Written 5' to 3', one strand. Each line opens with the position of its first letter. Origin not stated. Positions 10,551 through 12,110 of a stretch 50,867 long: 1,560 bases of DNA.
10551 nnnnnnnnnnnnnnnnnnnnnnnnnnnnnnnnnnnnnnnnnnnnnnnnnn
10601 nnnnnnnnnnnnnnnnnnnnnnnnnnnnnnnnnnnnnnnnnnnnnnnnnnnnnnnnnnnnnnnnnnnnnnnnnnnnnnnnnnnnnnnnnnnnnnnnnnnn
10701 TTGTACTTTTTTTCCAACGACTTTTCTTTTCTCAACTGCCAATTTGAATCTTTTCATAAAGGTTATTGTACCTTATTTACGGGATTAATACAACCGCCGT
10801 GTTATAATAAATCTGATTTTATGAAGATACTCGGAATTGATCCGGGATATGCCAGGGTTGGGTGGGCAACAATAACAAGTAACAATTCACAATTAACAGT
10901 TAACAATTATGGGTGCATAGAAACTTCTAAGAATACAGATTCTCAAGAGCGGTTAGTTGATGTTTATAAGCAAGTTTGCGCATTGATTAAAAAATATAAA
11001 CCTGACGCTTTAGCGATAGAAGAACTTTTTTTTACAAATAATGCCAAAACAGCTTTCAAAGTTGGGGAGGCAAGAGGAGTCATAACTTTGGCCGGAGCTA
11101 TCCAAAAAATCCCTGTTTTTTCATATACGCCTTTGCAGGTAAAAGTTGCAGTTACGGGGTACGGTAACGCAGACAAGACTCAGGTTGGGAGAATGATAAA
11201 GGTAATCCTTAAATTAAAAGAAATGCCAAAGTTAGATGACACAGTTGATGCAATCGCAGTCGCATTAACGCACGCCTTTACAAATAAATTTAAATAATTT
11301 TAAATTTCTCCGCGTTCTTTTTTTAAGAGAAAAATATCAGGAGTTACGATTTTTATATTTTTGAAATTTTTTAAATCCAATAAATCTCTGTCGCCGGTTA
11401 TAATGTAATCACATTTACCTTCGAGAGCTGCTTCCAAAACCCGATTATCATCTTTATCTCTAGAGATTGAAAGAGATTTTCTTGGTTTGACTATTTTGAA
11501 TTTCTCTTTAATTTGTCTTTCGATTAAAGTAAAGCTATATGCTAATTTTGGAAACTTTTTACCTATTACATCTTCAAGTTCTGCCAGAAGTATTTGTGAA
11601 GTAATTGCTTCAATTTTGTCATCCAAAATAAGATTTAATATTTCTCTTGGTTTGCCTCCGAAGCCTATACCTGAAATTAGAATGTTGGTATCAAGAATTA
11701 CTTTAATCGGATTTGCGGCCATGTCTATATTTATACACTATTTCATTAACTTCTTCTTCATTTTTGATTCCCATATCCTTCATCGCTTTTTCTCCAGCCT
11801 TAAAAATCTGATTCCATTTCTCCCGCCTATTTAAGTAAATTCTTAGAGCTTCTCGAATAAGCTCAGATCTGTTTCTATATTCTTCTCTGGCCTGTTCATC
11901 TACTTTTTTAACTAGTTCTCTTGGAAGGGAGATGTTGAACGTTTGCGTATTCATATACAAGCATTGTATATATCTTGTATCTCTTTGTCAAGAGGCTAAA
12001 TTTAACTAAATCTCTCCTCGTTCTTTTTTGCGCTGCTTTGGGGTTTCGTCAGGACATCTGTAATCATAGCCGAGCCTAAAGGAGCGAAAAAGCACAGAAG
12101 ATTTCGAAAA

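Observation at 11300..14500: Chain of gene cassettes, each ending in a decayed copy of one gene's 3' end (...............*)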

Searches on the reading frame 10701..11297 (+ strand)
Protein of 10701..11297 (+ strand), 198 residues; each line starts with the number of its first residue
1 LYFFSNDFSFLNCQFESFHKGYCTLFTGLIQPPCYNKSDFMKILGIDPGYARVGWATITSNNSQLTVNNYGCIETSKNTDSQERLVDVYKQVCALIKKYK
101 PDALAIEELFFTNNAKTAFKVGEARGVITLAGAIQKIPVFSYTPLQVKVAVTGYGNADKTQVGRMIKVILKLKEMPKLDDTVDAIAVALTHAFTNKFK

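Call 5: search_protein_families(library=pfam, proteins=[window:10701-11297:+], max_evalue=0.01)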
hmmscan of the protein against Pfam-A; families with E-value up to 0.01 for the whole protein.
window:10701-11297:+ (198 aa): 2 families
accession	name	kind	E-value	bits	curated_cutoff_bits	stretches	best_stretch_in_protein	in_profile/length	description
PF02075.23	RuvC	-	9e-48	162.4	22.2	1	43-191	1-148/148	Crossover junction endodeoxyribonuclease RuvC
PF24132.1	DUF7399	-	0.0025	18.7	27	1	67-122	58-113/134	Family of unknown function (DUF7399)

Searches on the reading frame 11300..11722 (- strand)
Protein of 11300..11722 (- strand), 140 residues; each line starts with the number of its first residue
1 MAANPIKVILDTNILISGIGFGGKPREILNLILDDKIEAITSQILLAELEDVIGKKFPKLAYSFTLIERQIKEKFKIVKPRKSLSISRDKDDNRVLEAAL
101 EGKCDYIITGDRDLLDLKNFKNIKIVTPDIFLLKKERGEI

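Call 5: search_protein_families(library=pfam, proteins=[window:11300-11722:-], max_evalue=0.01)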
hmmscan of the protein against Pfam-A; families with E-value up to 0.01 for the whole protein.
window:11300-11722:- (140 aa): 5 families
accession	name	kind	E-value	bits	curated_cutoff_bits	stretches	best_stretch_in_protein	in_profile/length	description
PF13470.12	PIN_3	-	3.2e-20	73.5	27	1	7-113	1-115/115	PIN domain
PF01850.27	PIN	-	1.1e-05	26.5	23.6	1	8-80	1-77/120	PIN domain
PF16289.11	PIN_12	-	8.9e-05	23.4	32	1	8-80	1-72/172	PIN domain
PF24109.1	DUF7384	-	0.0018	18.7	27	1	3-118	2-108/153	Family of unknown function (DUF7384)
PF10130.15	PIN_2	-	0.0038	17.9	22.4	0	9-115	1-116/133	PIN domain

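Call 45: find_homologous_proteins(query=window:11300-11722:-)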
Query window:11300-11722:- (140 aa): 678 proteins with E <= 0.001 among 779 candidates; the best 120 are listed.
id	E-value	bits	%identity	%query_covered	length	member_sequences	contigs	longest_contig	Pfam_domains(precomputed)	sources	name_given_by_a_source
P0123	3.9e-81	288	100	100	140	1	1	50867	PF01850.28,PF13470.13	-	-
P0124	3.7e-64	233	83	94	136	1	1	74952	PF01850.28,PF13470.13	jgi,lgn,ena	-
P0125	4.1e-64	233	85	94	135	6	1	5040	PF01850.28,PF13470.13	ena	-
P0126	6.3e-64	232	78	100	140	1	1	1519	PF01850.28,PF13470.13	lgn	-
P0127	1.2e-63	231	82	94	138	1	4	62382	PF13470.13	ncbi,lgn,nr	ncbi:MAG: putative toxin-antitoxin system toxin component, PIN family [Candidatus Levybacteria bacte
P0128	3.1e-63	230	83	94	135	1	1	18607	PF01850.28,PF13470.13,PF16289.12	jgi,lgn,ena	-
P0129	7.8e-63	229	80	99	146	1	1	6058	PF01850.28,PF13470.13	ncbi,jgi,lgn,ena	-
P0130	1.4e-62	228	83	94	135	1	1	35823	PF13470.13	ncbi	-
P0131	4.4e-62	226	83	94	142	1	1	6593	PF01850.28,PF13470.13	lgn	-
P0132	2.8e-61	224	80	94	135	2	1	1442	PF01850.28,PF13470.13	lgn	-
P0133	4.8e-61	223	81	94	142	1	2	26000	PF01850.28,PF13470.13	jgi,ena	jgi:putative PIN family toxin of toxin-antitoxin system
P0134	4.8e-61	223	82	94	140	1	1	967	PF13470.13,PF16289.12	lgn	-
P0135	1.2e-60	221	77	94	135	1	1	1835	PF01850.28,PF13470.13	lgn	-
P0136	7.1e-60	219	80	94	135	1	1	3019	PF01850.28,PF13470.13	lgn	-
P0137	1.7e-59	218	81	94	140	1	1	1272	PF13470.13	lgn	-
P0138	1.5e-58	215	79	94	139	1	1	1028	PF13470.13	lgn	-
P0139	6.4e-54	200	73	94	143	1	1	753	PF01850.28,PF13470.13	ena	-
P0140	6.6e-54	200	73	94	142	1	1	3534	PF01850.28,PF13470.13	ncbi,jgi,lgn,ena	-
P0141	8.0e-54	199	73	94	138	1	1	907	PF01850.28,PF13470.13,PF16289.12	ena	-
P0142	1.9e-53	198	75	93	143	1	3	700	PF13470.13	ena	-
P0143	2.9e-53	198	74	93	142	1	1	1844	PF01850.28,PF13470.13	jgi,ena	-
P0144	3.2e-53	198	72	94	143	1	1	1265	PF01850.28,PF13470.13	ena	-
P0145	3.6e-52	194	72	94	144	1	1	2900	PF01850.28,PF13470.13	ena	-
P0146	1.6e-51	192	69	94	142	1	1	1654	PF13470.13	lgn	-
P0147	1.4e-50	189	69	94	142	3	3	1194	PF01850.28,PF13470.13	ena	-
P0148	1.7e-50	189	69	94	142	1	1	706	PF01850.28,PF13470.13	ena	-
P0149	1.8e-50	189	65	96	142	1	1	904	PF01850.28,PF13470.13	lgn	-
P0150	2.2e-50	188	68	91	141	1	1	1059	PF13470.13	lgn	-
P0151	3.4e-50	188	67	94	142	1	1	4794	PF01850.28,PF13470.13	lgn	-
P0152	6.2e-50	187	69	94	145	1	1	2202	PF01850.28,PF13470.13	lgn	-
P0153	1.8e-49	185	66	94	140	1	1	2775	PF13470.13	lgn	-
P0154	2.6e-49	185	67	94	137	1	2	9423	PF01850.28,PF13470.13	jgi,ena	-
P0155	2.7e-49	185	67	94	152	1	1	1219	PF13470.13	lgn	-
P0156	2.8e-49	185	67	94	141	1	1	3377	PF01850.28,PF13470.13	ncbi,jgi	-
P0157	4.2e-49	184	69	94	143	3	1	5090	PF01850.28,PF13470.13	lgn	-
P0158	8.0e-49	183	69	91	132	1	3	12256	PF01850.28,PF13470.13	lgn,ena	-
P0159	8.5e-49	183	67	94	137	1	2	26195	PF13470.13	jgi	-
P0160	8.6e-49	183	66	94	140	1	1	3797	PF13470.13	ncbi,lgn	-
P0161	9.1e-49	183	67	94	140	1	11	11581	PF01850.28,PF13470.13,PF16289.12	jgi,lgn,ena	-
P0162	1.0e-48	183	67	94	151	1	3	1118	PF13470.13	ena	-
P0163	1.0e-48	183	64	94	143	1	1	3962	PF13470.13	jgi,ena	-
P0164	2.1e-48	182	69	94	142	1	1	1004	PF13470.13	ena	-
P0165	2.1e-48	182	67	94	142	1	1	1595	PF01850.28,PF13470.13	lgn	-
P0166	2.3e-48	182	68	94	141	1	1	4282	PF01850.28,PF13470.13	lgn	-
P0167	3.3e-48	181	63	94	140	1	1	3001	PF01850.28,PF13470.13,PF16289.12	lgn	-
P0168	3.7e-48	181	65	94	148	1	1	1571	PF01850.28,PF13470.13,PF16289.12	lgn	-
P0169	3.7e-48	181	67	94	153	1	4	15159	PF13470.13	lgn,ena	-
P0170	4.8e-48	181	65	92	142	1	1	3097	PF01850.28,PF13470.13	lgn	-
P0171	6.4e-48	180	67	94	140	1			PF01850.28,PF13470.13,PF16289.12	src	-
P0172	6.6e-48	180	67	92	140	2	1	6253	PF01850.28,PF13470.13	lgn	-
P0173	8.0e-48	180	68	92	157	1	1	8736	PF01850.28,PF13470.13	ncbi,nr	ncbi:putative toxin-antitoxin system toxin component, PIN family [Candidatus Curtissbacteria bacteri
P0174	8.3e-48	180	67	94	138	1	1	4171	PF01850.28,PF13470.13,PF16289.12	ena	-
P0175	8.3e-48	180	63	98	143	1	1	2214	PF13470.13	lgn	-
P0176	8.6e-48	180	67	94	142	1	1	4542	PF01850.28,PF13470.13,PF16289.12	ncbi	-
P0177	9.1e-48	180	67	94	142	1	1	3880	PF01850.28,PF13470.13,PF16289.12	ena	-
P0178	1.1e-47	180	67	92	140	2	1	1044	PF01850.28,PF13470.13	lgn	-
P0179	1.2e-47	180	68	91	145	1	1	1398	PF01850.28,PF13470.13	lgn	-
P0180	1.7e-47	179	64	94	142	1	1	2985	PF01850.28,PF13470.13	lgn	-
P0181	2.2e-47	179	66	92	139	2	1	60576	PF13470.13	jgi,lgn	-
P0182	2.3e-47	179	65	92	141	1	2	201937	PF13470.13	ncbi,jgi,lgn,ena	-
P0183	3.0e-47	178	64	94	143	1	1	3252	PF13470.13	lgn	-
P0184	3.5e-47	178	68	91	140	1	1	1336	PF01850.28,PF13470.13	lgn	-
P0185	4.4e-47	178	64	94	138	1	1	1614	PF13470.13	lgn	-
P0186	4.6e-47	178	66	94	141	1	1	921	PF01850.28,PF13470.13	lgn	-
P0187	5.3e-47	177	67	92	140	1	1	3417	PF01850.28,PF13470.13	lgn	-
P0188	5.6e-47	177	68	94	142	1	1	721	PF13470.13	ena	-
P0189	7.1e-47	177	66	94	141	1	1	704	PF01850.28,PF13470.13,PF16289.12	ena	-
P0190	7.7e-47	177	63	94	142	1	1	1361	PF01850.28,PF13470.13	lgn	-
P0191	8.4e-47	177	65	98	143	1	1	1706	PF13470.13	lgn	-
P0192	9.8e-47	177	68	91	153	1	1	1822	PF01850.28,PF13470.13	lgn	-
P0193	1.2e-46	176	67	92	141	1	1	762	PF01850.28,PF13470.13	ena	-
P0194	1.2e-46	176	65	95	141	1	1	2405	PF01850.28,PF13470.13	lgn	-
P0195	1.3e-46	176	67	91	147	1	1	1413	PF01850.28,PF13470.13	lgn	-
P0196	1.3e-46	176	66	92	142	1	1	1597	PF01850.28,PF13470.13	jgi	jgi:putative PIN family toxin of toxin-antitoxin system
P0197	1.5e-46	176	67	92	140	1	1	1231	PF01850.28,PF13470.13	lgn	-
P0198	1.6e-46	176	65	94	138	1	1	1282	PF01850.28,PF13470.13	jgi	jgi:putative PIN family toxin of toxin-antitoxin system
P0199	2.1e-46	175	65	91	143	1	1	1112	PF01850.28,PF13470.13,PF16289.12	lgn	-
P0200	2.6e-46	175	67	94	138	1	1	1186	PF01850.28,PF13470.13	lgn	-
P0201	2.6e-46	175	65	94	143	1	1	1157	PF01850.28,PF13470.13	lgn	-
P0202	2.7e-46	175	66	94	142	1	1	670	PF01850.28,PF13470.13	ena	-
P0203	2.7e-46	175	69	94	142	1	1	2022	PF01850.28,PF13470.13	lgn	-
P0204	3.1e-46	175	64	94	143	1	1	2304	PF01850.28,PF13470.13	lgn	-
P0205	3.3e-46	175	67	92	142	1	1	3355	PF13470.13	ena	-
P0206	3.6e-46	175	67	92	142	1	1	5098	PF01850.28,PF13470.13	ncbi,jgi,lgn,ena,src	-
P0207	3.7e-46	175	64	94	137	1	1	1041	PF01850.28,PF13470.13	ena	-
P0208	3.9e-46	175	66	94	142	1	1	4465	PF01850.28,PF13470.13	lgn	-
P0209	4.1e-46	175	66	92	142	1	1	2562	PF01850.28,PF13470.13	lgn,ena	-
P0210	4.6e-46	174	61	94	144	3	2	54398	PF01850.28,PF13470.13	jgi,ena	-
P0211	5.9e-46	174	63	94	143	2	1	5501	PF13470.13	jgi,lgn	-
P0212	7.1e-46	174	62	96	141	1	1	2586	PF01850.28,PF13470.13,PF16289.12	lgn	-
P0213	7.1e-46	174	64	94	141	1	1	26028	PF13470.13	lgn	-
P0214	8.3e-46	174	63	92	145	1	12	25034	PF01850.28,PF13470.13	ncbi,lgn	-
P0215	8.6e-46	173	67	91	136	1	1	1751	PF13470.13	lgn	-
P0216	1.1e-45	173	64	94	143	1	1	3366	PF13470.13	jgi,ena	-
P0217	1.2e-45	173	63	91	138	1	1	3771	PF01850.28,PF13470.13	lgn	-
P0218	1.3e-45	173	63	94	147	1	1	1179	PF01850.28,PF13470.13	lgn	-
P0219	1.4e-45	173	65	94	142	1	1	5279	PF13470.13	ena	-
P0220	2.0e-45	172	67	91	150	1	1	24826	PF13470.13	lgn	-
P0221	3.0e-45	172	61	99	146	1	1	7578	PF01850.28,PF13470.13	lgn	-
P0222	3.2e-45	172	63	94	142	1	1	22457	PF13470.13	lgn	-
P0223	4.6e-45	171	65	95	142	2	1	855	PF01850.28,PF13470.13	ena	-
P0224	4.8e-45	171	63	90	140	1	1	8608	PF13470.13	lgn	-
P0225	5.3e-45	171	64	92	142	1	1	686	PF13470.13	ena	-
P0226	5.6e-45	171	61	98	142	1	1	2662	PF01850.28,PF13470.13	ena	-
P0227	5.9e-45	171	63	94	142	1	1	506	PF13470.13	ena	-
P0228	6.0e-45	171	61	94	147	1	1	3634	PF01850.28,PF13470.13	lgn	-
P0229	6.2e-45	171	60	94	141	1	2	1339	PF01850.28,PF13470.13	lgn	-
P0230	6.7e-45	171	64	91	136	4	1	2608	PF01850.28,PF13470.13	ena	-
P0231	6.8e-45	171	63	94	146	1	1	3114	PF13470.13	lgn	-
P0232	6.9e-45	171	65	92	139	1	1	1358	PF01850.28,PF13470.13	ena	-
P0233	7.0e-45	171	66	94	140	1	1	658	PF13470.13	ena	-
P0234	7.7e-45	170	62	91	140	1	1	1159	PF13470.13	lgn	-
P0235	8.4e-45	170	64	92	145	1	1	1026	PF01850.28,PF13470.13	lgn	-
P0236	9.3e-45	170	63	94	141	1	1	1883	PF01850.28,PF13470.13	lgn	-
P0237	1.1e-44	170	64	91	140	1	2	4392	PF13470.13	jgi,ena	-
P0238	1.2e-44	170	63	92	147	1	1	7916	PF01850.28,PF13470.13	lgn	-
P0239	1.3e-44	170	64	94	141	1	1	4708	PF01850.28,PF13470.13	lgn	-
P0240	1.3e-44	170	63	91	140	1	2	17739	PF13470.13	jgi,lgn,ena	-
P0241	1.3e-44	170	65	92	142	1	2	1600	PF01850.28,PF13470.13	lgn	-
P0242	1.3e-44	170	66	94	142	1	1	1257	PF01850.28,PF13470.13,PF16289.12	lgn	-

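Call 47: find_encoding_contigs(protein=P0126, flank=5000)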
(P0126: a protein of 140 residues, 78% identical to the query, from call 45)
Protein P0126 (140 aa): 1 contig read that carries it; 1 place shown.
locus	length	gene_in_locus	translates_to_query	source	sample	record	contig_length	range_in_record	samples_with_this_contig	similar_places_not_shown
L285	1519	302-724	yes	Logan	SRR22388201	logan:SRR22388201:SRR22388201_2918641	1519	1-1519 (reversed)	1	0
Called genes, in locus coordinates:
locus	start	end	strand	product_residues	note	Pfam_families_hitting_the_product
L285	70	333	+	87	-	PF15919:HicB_lk_antitox (faint), PF01402:RHH_1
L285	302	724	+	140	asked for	PF01850:PIN (weak), PF13470:PIN_3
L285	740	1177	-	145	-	-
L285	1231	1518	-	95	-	?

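Call 48: find_encoding_contigs(protein=P0124, flank=6000, max_places=2)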
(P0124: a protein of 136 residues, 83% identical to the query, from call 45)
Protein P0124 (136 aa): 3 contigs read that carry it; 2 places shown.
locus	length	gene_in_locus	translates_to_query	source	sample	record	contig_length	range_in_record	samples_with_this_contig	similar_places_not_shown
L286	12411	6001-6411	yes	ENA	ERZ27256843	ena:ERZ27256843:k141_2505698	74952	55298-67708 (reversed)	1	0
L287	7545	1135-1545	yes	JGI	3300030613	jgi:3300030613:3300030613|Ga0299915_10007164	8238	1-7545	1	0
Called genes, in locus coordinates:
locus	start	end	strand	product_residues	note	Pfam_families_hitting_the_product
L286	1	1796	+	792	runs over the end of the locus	PF00690:Cation_ATPase_N, PF00122:E1-E2_ATPase, PF00702:Hydrolase, PF13246:Cation_ATPase, PF00689:Cation_ATPase_C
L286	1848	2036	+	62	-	-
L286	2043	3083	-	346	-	PF05673:DUF815 (faint), PF05496:RuvB_N, PF00004:AAA, PF07728:AAA_5, PF13173:AAA_14 (weak), PF17864:AAA_lid_4, PF05491:WHD_RuvB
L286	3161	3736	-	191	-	PF01330:RuvA_N, PF14520:HHH_5, PF07499:RuvA_C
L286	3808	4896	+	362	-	PF01380:SIS (faint), PF10432:bact-PGI_C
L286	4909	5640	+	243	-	PF00702:Hydrolase, PF13419:HAD_2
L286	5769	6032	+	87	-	PF15919:HicB_lk_antitox (weak), PF01402:RHH_1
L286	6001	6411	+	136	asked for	PF01850:PIN (faint), PF13470:PIN_3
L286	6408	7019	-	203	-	PF03575:Peptidase_S51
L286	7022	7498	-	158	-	PF02075:RuvC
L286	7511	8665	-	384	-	PF00561:Abhydrolase_1 (faint), PF06821:Ser_hydrolase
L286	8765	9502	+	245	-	PF01386:Ribosomal_L25p, PF14693:Ribosomal_TL5_C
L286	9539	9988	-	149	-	-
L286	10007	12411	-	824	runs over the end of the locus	PF00133:tRNA-synt_1, PF09334:tRNA-synt_1g (weak), PF13603:tRNA-synt_1_2 (weak), PF00133:tRNA-synt_1, PF08264:Anticodon_1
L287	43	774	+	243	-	PF00702:Hydrolase, PF13419:HAD_2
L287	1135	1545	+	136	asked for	PF01850:PIN (faint), PF13470:PIN_3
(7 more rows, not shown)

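Call 49: find_encoding_contigs(protein=P0127, flank=6000, max_places=2)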
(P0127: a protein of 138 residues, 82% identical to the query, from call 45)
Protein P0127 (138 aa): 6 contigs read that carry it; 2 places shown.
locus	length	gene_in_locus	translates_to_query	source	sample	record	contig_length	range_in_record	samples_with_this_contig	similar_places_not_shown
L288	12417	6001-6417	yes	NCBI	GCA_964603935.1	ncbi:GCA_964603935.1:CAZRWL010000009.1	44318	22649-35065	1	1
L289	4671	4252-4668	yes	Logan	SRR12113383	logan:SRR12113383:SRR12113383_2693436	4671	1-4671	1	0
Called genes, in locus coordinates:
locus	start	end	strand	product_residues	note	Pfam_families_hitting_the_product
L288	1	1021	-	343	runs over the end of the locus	PF05673:DUF815 (faint), PF05496:RuvB_N, PF00004:AAA, PF07728:AAA_5, PF17864:AAA_lid_4, PF05491:WHD_RuvB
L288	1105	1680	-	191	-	PF01330:RuvA_N, PF14520:HHH_5, PF07499:RuvA_C (weak)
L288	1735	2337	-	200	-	PF01936:NYN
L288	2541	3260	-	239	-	-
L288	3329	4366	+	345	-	PF10432:bact-PGI_C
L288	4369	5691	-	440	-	PF02844:GARS_N, PF01071:GARS_A, PF02655:ATP-grasp_3 (weak), PF02843:GARS_C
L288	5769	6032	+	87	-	PF15919:HicB_lk_antitox (weak), PF01402:RHH_1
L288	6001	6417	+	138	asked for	PF13470:PIN_3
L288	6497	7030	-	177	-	-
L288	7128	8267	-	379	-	PF13784:Fic_N, PF02661:Fic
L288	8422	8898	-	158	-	PF02075:RuvC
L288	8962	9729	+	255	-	PF01386:Ribosomal_L25p, PF14693:Ribosomal_TL5_C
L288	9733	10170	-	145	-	-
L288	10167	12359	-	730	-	PF00133:tRNA-synt_1, PF09334:tRNA-synt_1g, PF13603:tRNA-synt_1_2 (faint), PF09334:tRNA-synt_1g (weak), PF00133:tRNA-synt_1, PF09334:tRNA-synt_1g (weak), PF08264:Anticodon_1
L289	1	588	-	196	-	?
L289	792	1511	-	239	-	-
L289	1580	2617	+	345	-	PF10432:bact-PGI_C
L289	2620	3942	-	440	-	PF02844:GARS_N, PF01071:GARS_A, PF02655:ATP-grasp_3 (weak), PF02843:GARS_C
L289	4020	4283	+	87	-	PF15919:HicB_lk_antitox (weak), PF01402:RHH_1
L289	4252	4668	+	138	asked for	PF13470:PIN_3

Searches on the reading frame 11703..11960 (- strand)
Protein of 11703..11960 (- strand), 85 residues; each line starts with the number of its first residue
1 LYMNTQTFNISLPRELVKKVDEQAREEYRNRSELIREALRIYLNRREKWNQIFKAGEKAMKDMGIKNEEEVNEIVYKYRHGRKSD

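Call 5: search_protein_families(library=pfam, proteins=[window:11703-11960:-], max_evalue=0.01)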
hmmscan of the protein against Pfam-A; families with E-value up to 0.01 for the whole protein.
window:11703-11960:- (85 aa): 2 families
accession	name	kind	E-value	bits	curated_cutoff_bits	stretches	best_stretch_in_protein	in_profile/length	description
PF01402.27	RHH_1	-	5.5e-11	42.5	20.5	1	8-45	2-39/39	Ribbon-helix-helix protein, copG family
PF15919.11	HicB_lk_antitox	-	2.1e-05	25.1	27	1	4-37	88-121/123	HicB_like antitoxin of bacterial toxin-antitoxin system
